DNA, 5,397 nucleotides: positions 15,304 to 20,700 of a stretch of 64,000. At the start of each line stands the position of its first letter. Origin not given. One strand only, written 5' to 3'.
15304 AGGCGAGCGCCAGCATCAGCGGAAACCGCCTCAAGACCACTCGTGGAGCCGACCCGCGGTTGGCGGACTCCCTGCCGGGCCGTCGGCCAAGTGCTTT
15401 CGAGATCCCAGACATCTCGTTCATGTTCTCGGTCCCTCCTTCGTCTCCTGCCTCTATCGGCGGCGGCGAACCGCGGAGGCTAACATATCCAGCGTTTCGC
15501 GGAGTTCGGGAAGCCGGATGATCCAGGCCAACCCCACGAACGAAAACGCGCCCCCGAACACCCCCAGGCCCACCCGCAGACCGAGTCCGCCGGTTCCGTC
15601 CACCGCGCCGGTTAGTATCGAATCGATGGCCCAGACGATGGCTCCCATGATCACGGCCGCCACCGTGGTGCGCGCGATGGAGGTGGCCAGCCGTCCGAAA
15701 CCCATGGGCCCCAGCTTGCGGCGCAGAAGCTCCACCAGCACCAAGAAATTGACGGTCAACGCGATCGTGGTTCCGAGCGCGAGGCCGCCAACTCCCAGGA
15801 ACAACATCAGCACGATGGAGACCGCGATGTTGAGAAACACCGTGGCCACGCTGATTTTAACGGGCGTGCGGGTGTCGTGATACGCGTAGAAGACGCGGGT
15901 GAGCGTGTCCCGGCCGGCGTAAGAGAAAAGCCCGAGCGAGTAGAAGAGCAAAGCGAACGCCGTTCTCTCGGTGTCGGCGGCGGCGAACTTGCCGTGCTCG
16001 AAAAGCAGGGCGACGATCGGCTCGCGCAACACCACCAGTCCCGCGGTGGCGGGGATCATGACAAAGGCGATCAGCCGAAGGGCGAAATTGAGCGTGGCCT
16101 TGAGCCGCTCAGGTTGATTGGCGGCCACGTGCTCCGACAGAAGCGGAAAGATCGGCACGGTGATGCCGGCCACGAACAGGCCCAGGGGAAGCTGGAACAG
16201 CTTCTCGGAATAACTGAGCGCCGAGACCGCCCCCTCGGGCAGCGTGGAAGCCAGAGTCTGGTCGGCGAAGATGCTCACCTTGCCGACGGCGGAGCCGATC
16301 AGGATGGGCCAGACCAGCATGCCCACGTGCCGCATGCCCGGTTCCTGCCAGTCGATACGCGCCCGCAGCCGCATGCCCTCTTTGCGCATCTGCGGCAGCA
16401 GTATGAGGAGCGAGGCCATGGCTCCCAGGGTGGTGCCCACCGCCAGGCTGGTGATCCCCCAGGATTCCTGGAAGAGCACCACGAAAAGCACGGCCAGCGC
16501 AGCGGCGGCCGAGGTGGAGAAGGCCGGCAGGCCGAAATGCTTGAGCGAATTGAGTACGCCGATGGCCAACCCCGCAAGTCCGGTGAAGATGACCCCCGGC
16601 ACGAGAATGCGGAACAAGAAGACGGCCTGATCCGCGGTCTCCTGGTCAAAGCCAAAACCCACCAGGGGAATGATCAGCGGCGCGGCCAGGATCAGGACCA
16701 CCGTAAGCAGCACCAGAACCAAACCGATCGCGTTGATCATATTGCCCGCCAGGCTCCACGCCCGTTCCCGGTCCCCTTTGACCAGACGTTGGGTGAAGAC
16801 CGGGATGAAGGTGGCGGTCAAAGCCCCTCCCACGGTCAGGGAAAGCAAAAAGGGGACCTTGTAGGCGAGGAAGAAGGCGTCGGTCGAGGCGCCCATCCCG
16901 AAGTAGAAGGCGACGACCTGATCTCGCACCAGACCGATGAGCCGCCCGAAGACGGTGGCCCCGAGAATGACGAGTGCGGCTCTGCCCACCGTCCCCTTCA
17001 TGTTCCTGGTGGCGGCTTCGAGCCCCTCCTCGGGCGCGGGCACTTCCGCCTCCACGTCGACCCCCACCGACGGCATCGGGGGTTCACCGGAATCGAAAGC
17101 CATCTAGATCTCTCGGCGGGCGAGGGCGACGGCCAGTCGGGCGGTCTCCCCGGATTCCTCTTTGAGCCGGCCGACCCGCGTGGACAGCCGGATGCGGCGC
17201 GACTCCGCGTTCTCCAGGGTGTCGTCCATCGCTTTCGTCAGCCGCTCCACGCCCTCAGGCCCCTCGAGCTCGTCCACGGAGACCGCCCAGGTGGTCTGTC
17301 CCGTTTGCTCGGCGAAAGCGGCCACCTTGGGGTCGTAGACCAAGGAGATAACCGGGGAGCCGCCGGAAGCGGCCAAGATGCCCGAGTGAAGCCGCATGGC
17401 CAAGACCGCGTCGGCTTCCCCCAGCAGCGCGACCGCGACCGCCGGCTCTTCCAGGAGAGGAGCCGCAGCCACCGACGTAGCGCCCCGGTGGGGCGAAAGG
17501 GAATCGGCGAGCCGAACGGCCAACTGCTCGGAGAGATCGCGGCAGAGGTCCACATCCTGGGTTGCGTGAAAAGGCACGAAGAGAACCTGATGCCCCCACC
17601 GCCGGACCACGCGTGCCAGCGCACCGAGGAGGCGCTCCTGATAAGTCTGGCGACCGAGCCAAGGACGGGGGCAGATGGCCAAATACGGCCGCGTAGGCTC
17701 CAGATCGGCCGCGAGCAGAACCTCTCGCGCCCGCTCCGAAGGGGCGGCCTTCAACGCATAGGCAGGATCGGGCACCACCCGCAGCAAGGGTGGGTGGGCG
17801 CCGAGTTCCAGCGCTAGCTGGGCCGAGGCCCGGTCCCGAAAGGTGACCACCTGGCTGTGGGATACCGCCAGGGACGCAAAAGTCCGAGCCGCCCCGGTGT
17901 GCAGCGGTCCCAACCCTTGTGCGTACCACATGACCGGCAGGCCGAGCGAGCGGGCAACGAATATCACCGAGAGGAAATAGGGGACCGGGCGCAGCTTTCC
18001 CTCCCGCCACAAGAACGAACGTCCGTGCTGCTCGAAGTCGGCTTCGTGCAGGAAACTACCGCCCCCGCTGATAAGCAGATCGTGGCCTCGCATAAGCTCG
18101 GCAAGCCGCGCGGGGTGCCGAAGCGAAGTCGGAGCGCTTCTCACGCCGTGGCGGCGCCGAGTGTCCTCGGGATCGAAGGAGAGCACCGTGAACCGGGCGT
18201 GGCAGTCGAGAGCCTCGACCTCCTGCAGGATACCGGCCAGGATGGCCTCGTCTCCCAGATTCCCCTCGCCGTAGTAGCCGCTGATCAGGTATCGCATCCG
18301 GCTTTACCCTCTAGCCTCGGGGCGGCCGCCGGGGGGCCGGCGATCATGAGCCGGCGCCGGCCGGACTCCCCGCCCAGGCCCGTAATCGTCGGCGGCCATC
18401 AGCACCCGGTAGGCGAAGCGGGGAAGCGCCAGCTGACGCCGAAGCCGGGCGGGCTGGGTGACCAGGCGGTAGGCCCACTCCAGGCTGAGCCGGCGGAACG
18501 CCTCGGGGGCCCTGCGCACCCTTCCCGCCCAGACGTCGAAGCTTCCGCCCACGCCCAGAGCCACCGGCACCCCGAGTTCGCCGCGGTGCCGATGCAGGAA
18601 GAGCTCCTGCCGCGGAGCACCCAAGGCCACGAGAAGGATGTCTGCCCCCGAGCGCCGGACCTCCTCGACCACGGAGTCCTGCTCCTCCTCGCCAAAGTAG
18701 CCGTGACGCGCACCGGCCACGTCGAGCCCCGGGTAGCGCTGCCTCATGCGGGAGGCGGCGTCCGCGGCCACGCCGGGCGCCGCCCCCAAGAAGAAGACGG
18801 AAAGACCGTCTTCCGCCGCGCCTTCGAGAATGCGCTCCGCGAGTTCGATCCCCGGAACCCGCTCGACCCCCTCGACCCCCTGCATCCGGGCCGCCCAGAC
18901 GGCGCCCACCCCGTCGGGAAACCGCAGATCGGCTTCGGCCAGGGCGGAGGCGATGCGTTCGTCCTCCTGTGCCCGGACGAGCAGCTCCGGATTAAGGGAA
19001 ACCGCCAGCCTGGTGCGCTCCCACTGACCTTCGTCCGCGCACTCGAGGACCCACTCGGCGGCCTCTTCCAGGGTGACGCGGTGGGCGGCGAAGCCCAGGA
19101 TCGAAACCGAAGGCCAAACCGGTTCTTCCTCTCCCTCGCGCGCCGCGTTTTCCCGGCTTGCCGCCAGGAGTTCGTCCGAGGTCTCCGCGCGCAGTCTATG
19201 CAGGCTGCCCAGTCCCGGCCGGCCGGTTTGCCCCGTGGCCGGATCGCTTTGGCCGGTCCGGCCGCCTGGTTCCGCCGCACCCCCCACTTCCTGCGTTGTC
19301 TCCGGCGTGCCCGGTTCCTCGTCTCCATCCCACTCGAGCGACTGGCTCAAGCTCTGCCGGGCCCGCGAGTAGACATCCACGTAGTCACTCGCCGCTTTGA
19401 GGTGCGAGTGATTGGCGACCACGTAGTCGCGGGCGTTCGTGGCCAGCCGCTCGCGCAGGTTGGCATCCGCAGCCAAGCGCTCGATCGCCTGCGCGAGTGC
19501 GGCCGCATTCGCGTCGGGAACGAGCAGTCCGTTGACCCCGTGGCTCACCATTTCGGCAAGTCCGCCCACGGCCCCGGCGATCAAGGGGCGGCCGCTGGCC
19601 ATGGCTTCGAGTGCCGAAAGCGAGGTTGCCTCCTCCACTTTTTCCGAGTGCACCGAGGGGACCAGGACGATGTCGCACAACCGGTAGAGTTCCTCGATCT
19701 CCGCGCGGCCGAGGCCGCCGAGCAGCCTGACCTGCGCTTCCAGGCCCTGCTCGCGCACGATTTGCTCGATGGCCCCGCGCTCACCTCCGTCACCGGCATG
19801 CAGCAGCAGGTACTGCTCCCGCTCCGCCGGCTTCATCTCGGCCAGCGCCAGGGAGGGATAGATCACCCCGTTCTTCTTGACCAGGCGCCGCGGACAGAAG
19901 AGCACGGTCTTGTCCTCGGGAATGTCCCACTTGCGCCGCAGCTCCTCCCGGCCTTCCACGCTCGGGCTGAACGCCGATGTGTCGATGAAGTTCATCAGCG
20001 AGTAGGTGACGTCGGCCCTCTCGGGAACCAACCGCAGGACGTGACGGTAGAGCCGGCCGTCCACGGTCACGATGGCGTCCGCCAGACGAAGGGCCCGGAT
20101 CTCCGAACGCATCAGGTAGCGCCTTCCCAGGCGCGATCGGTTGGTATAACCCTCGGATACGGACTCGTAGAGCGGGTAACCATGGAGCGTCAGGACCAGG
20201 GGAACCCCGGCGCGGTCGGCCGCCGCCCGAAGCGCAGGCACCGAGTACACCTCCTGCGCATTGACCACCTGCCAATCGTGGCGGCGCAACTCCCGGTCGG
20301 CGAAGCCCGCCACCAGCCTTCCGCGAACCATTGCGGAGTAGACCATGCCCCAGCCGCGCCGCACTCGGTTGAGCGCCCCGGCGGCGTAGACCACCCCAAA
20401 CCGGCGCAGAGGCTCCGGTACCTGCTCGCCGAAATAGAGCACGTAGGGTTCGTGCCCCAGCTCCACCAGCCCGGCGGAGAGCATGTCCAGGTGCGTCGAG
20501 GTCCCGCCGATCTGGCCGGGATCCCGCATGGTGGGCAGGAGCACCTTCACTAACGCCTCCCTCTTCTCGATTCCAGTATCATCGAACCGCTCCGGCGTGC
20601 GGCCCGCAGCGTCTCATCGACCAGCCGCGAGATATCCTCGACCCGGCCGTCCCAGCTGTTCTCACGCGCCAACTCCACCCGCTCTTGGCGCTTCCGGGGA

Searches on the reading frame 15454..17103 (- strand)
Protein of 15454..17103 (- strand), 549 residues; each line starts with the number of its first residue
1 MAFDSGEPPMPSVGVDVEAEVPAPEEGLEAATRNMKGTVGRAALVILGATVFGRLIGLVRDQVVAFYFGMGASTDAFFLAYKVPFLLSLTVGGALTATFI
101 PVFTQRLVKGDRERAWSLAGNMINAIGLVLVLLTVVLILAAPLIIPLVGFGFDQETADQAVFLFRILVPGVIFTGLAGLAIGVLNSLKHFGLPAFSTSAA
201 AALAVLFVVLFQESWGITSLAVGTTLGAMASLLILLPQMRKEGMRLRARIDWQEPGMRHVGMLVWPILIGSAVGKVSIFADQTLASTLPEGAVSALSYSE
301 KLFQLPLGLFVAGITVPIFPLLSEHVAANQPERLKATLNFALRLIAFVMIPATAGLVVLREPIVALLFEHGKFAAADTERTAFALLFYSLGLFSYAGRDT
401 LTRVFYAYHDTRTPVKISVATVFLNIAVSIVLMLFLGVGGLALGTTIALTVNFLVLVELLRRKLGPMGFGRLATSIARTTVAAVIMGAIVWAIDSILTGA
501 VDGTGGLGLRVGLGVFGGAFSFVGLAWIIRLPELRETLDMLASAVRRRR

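Call 7: search_protein_families(library=pfam, proteins=[window:15454-17103:-], max_evalue=0.00001)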
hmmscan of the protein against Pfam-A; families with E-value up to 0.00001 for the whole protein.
window:15454-17103:- (549 aa): 3 families
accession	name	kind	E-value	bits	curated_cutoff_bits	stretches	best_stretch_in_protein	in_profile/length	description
PF03023.19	MurJ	-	1.1e-106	357.6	27.4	1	65-498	2-437/451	Lipid II flippase MurJ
PF01554.23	MatE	-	4.7e-11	43.1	24.9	1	266-430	1-160/161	MatE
PF13440.11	Polysacc_synt_3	-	7.9e-08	32.3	23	1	158-368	79-284/293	Polysaccharide biosynthesis protein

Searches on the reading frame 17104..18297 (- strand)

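Call 7: search_protein_families(library=pfam, proteins=[window:17104-18297:-], max_evalue=0.00001)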
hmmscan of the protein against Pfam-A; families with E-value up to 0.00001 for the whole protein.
window:17104-18297:- (397 aa): 1 family
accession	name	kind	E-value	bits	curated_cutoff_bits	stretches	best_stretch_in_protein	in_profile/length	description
PF04230.19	PS_pyruv_trans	-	7.3e-33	115.1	25.3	1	13-323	1-280/280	Polysaccharide pyruvyl transferase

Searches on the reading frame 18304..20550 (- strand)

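Call 7: search_protein_families(library=pfam, proteins=[window:18304-20550:-], max_evalue=0.00001)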
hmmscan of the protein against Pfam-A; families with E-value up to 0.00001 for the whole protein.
window:18304-20550:- (748 aa): 6 families
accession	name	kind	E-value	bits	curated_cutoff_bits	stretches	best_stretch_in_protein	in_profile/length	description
PF03808.19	Glyco_tran_WecG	-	4.6e-63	212.5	27.4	1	540-706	1-167/168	Glycosyl transferase WecG/TagA/CpsF family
PF00534.26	Glycos_transf_1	-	4.2e-35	121.2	26.4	1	201-375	2-171/172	Glycosyl transferases group 1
PF13692.12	Glyco_trans_1_4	-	1.5e-26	93.8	27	1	216-362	4-142/142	Glycosyl transferases group 1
PF13439.12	Glyco_transf_4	-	7.1e-16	59.1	28.5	1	14-183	1-163/170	Glycosyltransferase Family 4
PF13579.12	Glyco_trans_4_4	-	5.4e-11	43.5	29.7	1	15-182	1-153/158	Glycosyl transferase 4-like domain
PF13524.12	Glyco_trans_1_2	-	6.4e-08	33.1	25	1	273-383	28-135/144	Glycosyl transferase-like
